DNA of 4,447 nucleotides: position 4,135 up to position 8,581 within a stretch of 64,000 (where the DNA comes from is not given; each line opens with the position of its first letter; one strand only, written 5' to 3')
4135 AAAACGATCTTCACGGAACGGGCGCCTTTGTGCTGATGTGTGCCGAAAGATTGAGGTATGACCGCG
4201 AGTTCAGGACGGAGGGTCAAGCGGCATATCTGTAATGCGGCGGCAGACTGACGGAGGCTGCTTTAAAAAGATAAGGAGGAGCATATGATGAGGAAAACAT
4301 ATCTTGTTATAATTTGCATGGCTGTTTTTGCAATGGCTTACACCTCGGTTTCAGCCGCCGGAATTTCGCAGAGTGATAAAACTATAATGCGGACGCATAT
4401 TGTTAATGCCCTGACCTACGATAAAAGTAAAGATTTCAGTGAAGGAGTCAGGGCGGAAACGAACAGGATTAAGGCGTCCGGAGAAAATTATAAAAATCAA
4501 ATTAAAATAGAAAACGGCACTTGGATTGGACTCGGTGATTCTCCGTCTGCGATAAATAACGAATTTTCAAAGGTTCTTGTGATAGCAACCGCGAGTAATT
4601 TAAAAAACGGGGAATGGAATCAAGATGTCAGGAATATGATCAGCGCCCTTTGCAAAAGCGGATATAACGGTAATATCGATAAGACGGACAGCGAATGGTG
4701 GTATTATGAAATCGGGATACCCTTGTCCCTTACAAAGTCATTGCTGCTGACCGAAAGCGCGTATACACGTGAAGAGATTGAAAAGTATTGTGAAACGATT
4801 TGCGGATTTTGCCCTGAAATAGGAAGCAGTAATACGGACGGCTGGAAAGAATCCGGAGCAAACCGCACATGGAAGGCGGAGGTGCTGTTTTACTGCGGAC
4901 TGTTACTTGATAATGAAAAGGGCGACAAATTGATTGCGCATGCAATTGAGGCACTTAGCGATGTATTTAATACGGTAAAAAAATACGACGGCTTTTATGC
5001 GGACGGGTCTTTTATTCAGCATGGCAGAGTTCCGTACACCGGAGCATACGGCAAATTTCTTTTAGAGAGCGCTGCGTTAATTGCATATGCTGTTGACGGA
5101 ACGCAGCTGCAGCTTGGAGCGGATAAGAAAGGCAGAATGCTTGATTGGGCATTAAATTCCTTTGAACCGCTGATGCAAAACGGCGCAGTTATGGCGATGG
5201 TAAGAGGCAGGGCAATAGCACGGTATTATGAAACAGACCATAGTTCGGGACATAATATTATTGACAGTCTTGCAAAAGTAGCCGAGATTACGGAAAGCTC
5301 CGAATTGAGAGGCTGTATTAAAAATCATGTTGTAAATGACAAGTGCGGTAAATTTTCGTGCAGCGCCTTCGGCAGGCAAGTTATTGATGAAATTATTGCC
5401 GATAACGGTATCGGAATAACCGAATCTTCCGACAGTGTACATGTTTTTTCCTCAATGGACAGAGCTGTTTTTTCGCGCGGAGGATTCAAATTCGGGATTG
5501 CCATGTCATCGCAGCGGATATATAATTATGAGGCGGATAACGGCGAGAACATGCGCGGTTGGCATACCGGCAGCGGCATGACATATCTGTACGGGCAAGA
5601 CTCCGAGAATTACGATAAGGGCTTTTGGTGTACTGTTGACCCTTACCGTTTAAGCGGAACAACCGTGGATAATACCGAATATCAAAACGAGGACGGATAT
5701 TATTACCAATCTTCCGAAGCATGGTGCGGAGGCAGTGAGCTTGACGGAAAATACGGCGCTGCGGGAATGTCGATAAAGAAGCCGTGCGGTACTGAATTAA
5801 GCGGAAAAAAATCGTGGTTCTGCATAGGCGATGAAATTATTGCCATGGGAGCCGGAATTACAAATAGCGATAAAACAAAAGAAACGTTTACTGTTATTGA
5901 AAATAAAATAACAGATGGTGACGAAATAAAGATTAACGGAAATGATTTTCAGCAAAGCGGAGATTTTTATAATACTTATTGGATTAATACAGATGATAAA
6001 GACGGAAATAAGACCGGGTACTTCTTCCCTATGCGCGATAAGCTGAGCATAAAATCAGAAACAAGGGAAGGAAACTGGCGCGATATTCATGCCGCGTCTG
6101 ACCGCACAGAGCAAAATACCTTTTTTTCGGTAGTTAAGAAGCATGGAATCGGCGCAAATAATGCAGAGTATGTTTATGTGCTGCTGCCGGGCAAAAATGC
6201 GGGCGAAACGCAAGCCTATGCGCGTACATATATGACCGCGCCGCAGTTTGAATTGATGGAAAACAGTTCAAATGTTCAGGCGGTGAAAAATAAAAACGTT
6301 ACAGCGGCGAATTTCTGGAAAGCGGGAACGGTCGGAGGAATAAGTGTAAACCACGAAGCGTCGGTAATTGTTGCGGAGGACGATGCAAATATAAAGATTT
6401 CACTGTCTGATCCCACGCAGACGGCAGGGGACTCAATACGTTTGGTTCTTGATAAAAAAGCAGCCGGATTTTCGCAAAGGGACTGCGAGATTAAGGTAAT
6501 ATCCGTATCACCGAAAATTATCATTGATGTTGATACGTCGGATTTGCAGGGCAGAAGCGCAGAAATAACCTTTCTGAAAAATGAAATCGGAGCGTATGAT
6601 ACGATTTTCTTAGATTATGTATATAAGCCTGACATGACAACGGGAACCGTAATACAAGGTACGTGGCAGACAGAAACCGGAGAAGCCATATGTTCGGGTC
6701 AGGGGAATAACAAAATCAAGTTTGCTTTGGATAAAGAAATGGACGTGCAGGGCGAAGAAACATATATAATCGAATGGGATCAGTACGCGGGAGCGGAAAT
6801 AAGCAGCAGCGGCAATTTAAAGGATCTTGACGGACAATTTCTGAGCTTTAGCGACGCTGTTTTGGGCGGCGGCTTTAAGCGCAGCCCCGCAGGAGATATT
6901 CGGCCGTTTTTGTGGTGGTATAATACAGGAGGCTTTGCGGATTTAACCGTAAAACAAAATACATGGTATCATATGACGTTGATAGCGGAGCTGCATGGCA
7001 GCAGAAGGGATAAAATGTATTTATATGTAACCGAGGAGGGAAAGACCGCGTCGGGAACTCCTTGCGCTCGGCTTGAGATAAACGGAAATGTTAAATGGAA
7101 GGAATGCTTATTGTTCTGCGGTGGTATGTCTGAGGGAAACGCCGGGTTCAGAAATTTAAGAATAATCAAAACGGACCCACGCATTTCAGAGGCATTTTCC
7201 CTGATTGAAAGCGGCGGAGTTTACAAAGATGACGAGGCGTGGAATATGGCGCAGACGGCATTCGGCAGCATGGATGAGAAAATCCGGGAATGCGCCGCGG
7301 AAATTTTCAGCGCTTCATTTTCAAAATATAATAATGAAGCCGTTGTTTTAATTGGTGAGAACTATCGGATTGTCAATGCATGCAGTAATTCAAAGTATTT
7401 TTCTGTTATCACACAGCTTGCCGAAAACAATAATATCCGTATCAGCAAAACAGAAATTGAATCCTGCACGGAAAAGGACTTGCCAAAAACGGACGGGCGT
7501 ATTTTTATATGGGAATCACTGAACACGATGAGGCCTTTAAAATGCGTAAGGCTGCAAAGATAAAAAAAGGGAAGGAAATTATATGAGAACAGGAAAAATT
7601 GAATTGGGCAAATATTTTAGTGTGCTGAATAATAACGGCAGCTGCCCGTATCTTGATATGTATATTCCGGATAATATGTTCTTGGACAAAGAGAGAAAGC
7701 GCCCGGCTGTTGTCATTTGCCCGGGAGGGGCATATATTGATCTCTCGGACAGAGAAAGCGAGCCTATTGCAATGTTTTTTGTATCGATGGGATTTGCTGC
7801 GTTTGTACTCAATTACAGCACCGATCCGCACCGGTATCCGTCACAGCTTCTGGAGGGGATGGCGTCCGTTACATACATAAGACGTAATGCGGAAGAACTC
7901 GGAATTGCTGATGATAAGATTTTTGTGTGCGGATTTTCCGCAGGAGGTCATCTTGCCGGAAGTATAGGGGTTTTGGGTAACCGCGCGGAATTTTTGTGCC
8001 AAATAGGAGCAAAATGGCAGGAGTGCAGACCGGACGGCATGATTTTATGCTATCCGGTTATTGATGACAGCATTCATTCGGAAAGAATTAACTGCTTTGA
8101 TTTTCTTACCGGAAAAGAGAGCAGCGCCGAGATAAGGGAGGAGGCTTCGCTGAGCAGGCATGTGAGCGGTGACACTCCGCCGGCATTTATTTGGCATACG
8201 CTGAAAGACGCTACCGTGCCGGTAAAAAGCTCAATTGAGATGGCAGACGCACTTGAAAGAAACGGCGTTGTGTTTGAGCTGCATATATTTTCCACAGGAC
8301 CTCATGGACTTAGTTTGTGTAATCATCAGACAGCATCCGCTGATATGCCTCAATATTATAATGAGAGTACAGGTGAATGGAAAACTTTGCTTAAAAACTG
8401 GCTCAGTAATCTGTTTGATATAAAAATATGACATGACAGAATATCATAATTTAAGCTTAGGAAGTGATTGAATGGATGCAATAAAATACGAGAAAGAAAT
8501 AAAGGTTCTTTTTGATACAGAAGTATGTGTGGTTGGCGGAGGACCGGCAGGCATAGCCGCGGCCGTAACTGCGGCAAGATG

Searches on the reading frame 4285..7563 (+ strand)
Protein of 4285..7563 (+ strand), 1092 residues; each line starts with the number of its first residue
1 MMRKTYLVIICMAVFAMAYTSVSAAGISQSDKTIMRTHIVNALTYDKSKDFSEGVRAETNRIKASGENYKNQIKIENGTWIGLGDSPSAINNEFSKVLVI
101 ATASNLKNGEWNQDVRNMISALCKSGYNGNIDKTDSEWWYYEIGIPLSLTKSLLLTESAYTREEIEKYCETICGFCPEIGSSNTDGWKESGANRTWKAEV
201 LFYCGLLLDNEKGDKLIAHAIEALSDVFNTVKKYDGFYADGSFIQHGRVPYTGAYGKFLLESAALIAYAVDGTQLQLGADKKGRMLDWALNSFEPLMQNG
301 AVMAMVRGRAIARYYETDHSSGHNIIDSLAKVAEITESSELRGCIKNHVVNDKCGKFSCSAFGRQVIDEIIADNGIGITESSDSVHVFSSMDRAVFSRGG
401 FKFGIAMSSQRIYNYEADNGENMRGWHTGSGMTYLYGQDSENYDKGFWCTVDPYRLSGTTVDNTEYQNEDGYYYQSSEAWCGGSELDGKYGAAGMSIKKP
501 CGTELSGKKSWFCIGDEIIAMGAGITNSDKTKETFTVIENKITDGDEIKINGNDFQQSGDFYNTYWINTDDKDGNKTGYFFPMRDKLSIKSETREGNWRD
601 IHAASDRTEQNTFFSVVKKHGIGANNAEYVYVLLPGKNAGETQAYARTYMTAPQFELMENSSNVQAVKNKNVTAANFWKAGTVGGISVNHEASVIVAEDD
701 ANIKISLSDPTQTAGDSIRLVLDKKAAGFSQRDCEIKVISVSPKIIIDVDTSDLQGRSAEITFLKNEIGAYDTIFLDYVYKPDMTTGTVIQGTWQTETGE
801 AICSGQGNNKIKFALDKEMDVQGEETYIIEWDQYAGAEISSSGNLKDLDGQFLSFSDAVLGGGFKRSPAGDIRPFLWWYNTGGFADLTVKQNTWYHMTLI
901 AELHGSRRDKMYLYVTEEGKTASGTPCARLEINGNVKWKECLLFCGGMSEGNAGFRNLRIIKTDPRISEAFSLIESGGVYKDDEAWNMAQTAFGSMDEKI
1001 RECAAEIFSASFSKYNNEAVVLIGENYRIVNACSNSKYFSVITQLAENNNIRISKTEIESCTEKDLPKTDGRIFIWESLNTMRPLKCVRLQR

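Call 4: search_protein_families(library=pfam, proteins=[window:4285-7563:+])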
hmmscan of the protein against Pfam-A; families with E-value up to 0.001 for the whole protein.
window:4285-7563:+ (1092 aa): 3 families
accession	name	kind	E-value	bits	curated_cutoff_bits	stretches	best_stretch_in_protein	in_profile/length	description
PF02278.25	Lyase_8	-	1.5e-65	221.7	27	1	386-637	2-253/254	Polysaccharide lyase family 8, super-sandwich domain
PF08124.17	Lyase_8_N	-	1.5e-53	182.5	24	1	89-339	57-312/323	Polysaccharide lyase family 8, N terminal alpha-helical domain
PF02884.22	Lyase_8_C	-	1.3e-16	61.1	22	1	656-714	1-65/69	Polysaccharide lyase family 8, C-terminal beta-sandwich domain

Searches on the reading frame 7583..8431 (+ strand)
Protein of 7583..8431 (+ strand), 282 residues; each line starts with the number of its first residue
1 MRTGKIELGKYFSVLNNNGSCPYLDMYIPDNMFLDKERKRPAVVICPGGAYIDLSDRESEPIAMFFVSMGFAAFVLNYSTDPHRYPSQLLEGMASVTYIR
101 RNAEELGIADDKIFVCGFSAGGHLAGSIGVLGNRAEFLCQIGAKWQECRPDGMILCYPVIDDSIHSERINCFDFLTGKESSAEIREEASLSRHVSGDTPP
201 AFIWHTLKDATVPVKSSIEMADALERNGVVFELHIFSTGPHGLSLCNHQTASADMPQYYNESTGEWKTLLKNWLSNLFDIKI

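Call 4: search_protein_families(library=pfam, proteins=[window:7583-8431:+])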
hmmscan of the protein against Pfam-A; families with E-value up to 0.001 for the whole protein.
window:7583-8431:+ (282 aa): 3 families
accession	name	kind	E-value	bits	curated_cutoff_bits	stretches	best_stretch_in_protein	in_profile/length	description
PF20434.5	BD-FAE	-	1.3e-23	84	26.8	1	24-224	1-215/215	BD-FAE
PF07859.19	Abhydrolase_3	-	5.9e-12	46.2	25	1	69-242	28-207/210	alpha/beta hydrolase fold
PF00326.27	Peptidase_S9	-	7.8e-09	35.8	22.6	1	181-249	125-195/213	Prolyl oligopeptidase family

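Call 41: find_encoding_contigs(protein=window:7583-8431:+, flank=10000, max_places=10)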
Protein window:7583-8431:+ (282 aa): 7 contigs read that carry it; 7 places shown.
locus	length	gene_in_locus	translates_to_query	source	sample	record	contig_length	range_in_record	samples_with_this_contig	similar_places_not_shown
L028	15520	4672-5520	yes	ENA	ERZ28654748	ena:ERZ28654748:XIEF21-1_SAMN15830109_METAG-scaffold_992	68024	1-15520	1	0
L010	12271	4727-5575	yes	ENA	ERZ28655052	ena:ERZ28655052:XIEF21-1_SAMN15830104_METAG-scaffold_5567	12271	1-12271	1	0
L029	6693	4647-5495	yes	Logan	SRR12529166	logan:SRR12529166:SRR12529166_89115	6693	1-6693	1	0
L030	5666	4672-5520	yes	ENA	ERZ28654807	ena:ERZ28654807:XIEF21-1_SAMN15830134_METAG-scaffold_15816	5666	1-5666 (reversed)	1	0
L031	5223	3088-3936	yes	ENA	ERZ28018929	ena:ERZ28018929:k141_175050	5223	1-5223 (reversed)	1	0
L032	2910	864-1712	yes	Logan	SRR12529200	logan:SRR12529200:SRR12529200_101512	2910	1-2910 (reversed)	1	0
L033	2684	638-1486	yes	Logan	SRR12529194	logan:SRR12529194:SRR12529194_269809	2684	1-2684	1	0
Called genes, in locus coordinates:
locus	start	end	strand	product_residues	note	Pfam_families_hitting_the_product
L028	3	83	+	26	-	?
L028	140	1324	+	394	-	PF07470:Glyco_hydro_88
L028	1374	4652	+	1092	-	PF08124:Lyase_8_N, PF02278:Lyase_8, PF02884:Lyase_8_C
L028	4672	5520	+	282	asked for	PF20434:BD-FAE, PF07859:Abhydrolase_3, PF00326:Peptidase_S9 (weak)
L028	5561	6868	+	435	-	PF00890:FAD_binding_2, PF01134:GIDA (weak), PF01266:DAO (weak), PF03486:HI0933_like (weak), PF07992:Pyr_redox_2, PF12831:FAD_oxidored, PF13450:NAD_binding_8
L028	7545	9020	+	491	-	PF01547:SBP_bac_1, PF13416:SBP_bac_8 (weak)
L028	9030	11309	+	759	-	PF17853:GGDEF_2 (weak), PF00165:HTH_AraC (faint), PF12833:HTH_18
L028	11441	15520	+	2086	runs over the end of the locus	PF20578:aBig_2, PF16889:Hepar_II_III_N, PF07940:Hepar_II_III_C, PF00395:SLH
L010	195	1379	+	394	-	PF07470:Glyco_hydro_88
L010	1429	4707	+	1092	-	PF08124:Lyase_8_N, PF02278:Lyase_8, PF02884:Lyase_8_C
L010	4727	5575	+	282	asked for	PF20434:BD-FAE, PF07859:Abhydrolase_3, PF00326:Peptidase_S9 (weak)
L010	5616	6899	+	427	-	PF00890:FAD_binding_2, PF01134:GIDA (weak), PF01266:DAO (weak), PF03486:HI0933_like (weak), PF07992:Pyr_redox_2, PF12831:FAD_oxidored, PF13450:NAD_binding_8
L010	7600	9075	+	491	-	PF01547:SBP_bac_1, PF13416:SBP_bac_8 (weak)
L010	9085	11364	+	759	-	PF17853:GGDEF_2 (weak), PF00165:HTH_AraC (faint), PF12833:HTH_18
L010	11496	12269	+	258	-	?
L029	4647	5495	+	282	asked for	PF20434:BD-FAE, PF07859:Abhydrolase_3, PF00326:Peptidase_S9 (weak)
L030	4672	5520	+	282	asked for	PF20434:BD-FAE, PF07859:Abhydrolase_3, PF00326:Peptidase_S9 (weak)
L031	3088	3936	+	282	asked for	PF20434:BD-FAE, PF07859:Abhydrolase_3, PF00326:Peptidase_S9 (weak)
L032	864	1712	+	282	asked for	PF20434:BD-FAE, PF07859:Abhydrolase_3, PF00326:Peptidase_S9 (weak)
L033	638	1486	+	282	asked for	PF20434:BD-FAE, PF07859:Abhydrolase_3, PF00326:Peptidase_S9 (weak)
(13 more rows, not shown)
